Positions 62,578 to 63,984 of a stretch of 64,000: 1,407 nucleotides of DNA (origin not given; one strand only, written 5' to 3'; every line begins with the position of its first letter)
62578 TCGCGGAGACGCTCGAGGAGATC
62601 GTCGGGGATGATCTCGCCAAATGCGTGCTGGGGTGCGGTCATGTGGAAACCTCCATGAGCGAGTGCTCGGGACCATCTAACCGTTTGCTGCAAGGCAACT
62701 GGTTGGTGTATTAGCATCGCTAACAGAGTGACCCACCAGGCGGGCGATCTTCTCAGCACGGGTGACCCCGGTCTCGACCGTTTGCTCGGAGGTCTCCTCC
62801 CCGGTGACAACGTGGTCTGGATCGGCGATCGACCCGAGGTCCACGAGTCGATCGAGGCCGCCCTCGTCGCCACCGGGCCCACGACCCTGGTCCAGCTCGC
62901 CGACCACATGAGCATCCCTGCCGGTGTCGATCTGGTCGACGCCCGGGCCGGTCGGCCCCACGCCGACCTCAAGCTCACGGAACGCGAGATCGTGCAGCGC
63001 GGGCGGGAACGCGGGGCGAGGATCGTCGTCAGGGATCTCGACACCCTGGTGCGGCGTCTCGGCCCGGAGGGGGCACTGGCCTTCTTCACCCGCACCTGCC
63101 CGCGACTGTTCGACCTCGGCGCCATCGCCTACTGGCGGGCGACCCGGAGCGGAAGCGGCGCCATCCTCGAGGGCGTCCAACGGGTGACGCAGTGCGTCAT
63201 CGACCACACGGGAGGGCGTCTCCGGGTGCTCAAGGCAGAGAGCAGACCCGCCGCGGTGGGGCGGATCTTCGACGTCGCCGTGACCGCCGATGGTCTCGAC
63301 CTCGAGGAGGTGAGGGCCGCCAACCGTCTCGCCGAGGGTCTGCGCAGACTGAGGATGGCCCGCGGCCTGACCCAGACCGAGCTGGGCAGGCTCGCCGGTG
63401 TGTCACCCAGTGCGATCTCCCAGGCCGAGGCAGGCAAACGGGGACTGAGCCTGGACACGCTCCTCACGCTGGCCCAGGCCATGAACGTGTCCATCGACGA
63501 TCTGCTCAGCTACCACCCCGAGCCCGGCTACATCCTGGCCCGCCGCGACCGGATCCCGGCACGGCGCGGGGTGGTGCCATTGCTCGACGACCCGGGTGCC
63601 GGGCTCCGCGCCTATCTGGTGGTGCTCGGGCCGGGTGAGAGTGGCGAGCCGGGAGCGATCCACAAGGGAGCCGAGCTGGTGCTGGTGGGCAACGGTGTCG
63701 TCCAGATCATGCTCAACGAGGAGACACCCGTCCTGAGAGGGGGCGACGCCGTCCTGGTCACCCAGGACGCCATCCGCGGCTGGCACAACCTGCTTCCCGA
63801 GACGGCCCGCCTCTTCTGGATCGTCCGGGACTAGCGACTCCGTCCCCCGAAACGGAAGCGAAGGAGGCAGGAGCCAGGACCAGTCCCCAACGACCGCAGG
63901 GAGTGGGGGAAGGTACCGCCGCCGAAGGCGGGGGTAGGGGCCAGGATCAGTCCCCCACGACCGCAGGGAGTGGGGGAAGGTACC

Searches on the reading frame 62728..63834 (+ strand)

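Call 14: search_protein_families(library=pfam, proteins=[window:62728-63834:+])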
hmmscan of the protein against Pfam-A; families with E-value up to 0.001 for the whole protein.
window:62728-63834:+ (368 aa): 7 families
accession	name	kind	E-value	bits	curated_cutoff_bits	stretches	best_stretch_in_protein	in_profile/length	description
PF01381.28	HTH_3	-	2.2e-16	60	23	1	205-259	1-55/55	Helix-turn-helix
PF13560.12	HTH_31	-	3e-12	47.1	27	1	201-258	2-60/64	Helix-turn-helix domain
PF13443.12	HTH_26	-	1.8e-09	38.1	22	1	205-265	2-63/63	Cro/C1-type HTH DNA-binding domain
PF07883.17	Cupin_2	-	1.7e-06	28.1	27.2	1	297-366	2-70/70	Cupin domain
PF12844.13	HTH_19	-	2.4e-06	27.8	30.2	1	205-260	4-59/64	Helix-turn-helix domain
PF13744.12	HTH_37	-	7.1e-05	23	27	1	191-255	9-74/80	Helix-turn-helix domain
PF07022.19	Phage_CI_repr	-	0.00071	20.3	22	0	205-260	3-58/65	Bacteriophage CI repressor helix-turn-helix domain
